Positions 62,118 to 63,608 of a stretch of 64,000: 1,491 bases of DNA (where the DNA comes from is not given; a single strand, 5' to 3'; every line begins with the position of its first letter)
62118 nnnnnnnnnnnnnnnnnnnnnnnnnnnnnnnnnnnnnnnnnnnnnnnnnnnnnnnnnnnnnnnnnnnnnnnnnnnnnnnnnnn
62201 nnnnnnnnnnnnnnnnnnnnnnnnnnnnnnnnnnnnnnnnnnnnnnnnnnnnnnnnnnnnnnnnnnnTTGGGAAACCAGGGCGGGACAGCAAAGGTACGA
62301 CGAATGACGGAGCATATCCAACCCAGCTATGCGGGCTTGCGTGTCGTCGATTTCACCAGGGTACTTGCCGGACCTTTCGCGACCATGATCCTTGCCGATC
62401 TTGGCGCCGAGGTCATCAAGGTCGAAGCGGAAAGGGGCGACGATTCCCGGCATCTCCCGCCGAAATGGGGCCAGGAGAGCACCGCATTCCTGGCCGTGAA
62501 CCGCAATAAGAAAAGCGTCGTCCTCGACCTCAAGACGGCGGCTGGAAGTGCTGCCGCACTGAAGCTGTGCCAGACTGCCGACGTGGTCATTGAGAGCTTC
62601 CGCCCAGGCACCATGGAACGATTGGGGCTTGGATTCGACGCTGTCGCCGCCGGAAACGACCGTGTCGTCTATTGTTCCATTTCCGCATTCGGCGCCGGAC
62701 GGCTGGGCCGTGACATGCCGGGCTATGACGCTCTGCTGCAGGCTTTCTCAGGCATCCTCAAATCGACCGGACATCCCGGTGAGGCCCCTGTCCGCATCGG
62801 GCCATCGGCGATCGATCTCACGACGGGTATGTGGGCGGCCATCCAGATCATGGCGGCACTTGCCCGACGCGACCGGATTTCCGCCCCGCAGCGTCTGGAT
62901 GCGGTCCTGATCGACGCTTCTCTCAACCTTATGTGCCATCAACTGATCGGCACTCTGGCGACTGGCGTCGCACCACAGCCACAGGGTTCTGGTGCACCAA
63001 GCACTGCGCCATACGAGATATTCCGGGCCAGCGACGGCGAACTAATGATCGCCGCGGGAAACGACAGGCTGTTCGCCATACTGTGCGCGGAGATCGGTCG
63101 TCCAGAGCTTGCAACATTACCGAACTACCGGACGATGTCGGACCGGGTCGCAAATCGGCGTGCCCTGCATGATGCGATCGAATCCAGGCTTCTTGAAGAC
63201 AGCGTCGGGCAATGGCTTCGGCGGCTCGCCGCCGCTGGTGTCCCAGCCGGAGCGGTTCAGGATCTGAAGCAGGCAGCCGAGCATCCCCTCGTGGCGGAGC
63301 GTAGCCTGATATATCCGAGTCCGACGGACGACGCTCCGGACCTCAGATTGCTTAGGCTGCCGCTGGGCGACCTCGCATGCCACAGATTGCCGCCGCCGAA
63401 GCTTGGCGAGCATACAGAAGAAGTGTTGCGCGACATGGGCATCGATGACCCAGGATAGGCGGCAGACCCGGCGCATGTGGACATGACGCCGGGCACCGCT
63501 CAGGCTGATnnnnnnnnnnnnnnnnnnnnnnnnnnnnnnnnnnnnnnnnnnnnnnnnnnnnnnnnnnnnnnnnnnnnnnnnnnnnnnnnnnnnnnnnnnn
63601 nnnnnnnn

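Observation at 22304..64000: Forty-kb accessory catabolic island whose enzyme set suggests cyclic enone/ketone (terpenoid-like) degradation: enone reduction, Baeyer-Villiger oxygenation, lactone hydrolysis, CoA activation and branched-chain beta-oxidation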

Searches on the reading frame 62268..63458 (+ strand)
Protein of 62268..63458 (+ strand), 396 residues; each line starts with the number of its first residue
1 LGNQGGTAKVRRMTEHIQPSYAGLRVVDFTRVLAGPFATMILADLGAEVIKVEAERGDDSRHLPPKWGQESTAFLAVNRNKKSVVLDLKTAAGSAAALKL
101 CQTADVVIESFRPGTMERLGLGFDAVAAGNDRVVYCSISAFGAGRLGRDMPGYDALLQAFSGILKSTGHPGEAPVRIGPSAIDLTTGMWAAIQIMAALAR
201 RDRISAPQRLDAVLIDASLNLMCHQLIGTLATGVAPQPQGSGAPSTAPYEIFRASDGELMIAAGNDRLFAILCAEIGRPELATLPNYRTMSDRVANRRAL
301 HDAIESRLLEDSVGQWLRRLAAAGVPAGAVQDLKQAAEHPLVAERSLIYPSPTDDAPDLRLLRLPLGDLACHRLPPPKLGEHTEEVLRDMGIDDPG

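Call 8: search_protein_families(library=pfam, proteins=[window:62268-63458:+])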
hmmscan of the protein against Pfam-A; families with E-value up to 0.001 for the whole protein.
window:62268-63458:+ (396 aa): 1 family
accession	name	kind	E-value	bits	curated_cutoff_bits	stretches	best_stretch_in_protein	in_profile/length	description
PF02515.22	CoA_transf_3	-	7.5e-111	371.2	23.3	1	22-383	2-366/366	CoA-transferase family III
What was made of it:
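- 62304..63458 (+): CoAT2, a family-III CoA-transferase of 384 aa. Pfam, E = 7.5e-111 (call 8).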

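Call 55: find_homologous_proteins(query=window:62268-63458:+, max_evalue=1e-80)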
Query window:62268-63458:+ (396 aa): 1583 proteins with E <= 1e-80 among 8000 candidates; the best 120 are listed.
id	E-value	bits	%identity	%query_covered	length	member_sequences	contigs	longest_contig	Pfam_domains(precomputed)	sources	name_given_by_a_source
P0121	6.8e-248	840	99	97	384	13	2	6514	PF02515.23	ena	-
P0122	7.5e-177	606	72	95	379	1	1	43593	PF02515.23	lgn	-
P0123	1.2e-156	540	67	95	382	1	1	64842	PF02515.23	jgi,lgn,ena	-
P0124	3.2e-155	535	65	95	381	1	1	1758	PF02515.23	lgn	-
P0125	4.4e-155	535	65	93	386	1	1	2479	PF02515.23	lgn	-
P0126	2.3e-153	529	64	95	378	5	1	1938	PF02515.23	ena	-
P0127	2.3e-151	522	63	95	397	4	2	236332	PF02515.23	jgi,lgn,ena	-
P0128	4.0e-150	518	62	95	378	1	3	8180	PF02515.23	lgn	-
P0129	2.4e-148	512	62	95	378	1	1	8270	PF02515.23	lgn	-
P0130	7.0e-148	511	62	94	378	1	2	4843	PF02515.23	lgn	-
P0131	1.2e-143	497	61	94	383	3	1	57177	PF02515.23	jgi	jgi:crotonobetainyl-CoA:carnitine CoA-transferase CaiB-like acyl-CoA transferase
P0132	2.8e-141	489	60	93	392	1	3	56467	PF02515.23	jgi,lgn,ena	-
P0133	5.3e-138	478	58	95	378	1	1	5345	PF02515.23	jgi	-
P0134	6.3e-134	465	55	96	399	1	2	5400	PF02515.23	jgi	jgi:crotonobetainyl-CoA:carnitine CoA-transferase CaiB-like acyl-CoA transferase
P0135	5.1e-130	452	55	95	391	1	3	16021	PF02515.23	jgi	jgi:crotonobetainyl-CoA:carnitine CoA-transferase CaiB-like acyl-CoA transferase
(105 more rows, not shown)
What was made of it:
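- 62304..63458 (+): P0121 is 99% identical and 384 aa long (call 55).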

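Call 56: find_encoding_contigs(protein=P0121, flank=10000, max_places=2)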
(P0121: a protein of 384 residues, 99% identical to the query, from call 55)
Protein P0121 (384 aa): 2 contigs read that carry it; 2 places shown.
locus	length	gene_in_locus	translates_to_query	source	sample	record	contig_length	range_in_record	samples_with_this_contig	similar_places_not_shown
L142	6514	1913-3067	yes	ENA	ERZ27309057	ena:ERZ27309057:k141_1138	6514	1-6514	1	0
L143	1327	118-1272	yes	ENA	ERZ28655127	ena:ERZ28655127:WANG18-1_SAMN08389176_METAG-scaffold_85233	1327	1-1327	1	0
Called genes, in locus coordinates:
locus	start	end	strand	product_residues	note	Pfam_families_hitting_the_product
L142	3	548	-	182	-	?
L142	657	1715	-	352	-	PF01547:SBP_bac_1 (weak), PF13416:SBP_bac_8, PF13531:SBP_bac_11, PF13343:SBP_bac_6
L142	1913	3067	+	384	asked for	PF02515:CoA_transf_3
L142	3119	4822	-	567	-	PF00743:FMO-like (weak), PF07992:Pyr_redox_2, PF13450:NAD_binding_8, PF13738:Pyr_redox_3 (faint)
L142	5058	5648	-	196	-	PF13577:SnoaL_4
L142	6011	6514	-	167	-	?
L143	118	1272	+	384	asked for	PF02515:CoA_transf_3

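Call 57: find_encoding_contigs(protein=P0123, flank=10000, max_places=1)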
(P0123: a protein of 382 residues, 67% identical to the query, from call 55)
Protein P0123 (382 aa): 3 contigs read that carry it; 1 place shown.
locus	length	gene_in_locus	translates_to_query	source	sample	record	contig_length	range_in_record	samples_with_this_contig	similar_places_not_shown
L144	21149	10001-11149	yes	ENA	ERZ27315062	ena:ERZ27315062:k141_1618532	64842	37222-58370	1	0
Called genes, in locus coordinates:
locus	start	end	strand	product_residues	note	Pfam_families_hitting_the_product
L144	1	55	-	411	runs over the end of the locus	PF08545:ACP_syn_III (faint), PF22691:Thiolase_C_1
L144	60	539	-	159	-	PF01575:MaoC_dehydratas, PF13452:FAS1_DH_region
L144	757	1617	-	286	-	PF22622:MFE-2_hydrat-2_N, PF13452:FAS1_DH_region (weak), PF01575:MaoC_dehydratas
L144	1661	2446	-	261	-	PF00106:adh_short, PF08659:KR, PF23441:SDR, PF13561:adh_short_C2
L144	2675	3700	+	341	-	PF04909:Amidohydro_2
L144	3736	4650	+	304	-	PF08240:ADH_N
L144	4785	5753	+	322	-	PF00126:HTH_1, PF03466:LysR_substrate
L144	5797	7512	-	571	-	PF00528:BPD_transp_1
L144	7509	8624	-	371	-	PF00005:ABC_tran, PF13304:AAA_21 (faint), PF08402:TOBE_2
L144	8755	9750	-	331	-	PF13416:SBP_bac_8, PF13531:SBP_bac_11, PF13343:SBP_bac_6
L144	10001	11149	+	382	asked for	PF02515:CoA_transf_3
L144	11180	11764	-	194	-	PF13577:SnoaL_4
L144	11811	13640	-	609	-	PF00899:ThiF (faint), PF00743:FMO-like (weak), PF00890:FAD_binding_2 (weak), PF01266:DAO (faint), PF07992:Pyr_redox_2, PF13450:NAD_binding_8, PF13738:Pyr_redox_3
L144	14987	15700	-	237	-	PF00005:ABC_tran, PF13304:AAA_21 (faint)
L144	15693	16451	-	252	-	PF00005:ABC_tran, PF13304:AAA_21 (faint)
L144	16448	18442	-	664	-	PF02653:BPD_transp_2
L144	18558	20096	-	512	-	PF00501:AMP-binding, PF13193:AMP-binding_C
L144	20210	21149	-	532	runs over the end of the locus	PF00501:AMP-binding, PF13193:AMP-binding_C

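Call 58: find_encoding_contigs(protein=P0122, flank=10000, max_places=1)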
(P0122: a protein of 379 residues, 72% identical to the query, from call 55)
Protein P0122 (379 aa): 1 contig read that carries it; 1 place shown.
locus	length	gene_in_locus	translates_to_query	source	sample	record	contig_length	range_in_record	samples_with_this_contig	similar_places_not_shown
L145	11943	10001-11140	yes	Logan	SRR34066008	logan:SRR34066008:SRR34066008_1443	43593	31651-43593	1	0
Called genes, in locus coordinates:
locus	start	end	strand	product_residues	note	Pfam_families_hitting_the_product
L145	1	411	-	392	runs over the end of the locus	PF00108:Thiolase_N, PF00109:ketoacyl-synt (faint), PF02803:Thiolase_C, PF22691:Thiolase_C_1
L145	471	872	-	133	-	PF12172:zf-ChsH2, PF01796:OB_ChsH2_C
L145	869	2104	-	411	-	PF08545:ACP_syn_III (faint), PF22691:Thiolase_C_1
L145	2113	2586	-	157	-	PF01575:MaoC_dehydratas, PF13452:FAS1_DH_region (weak)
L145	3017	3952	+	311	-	PF00126:HTH_1, PF03466:LysR_substrate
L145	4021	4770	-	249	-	PF00106:adh_short, PF08659:KR, PF13561:adh_short_C2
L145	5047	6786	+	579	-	PF00501:AMP-binding, PF13193:AMP-binding_C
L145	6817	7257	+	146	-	PF14539:DUF4442 (weak), PF13622:4HBT_3 (weak), PF03061:4HBT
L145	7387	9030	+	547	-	PF00743:FMO-like, PF07992:Pyr_redox_2 (faint), PF13450:NAD_binding_8, PF13738:Pyr_redox_3 (faint)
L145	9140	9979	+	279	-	PF00378:ECH_1, PF16113:ECH_2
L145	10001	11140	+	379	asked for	PF02515:CoA_transf_3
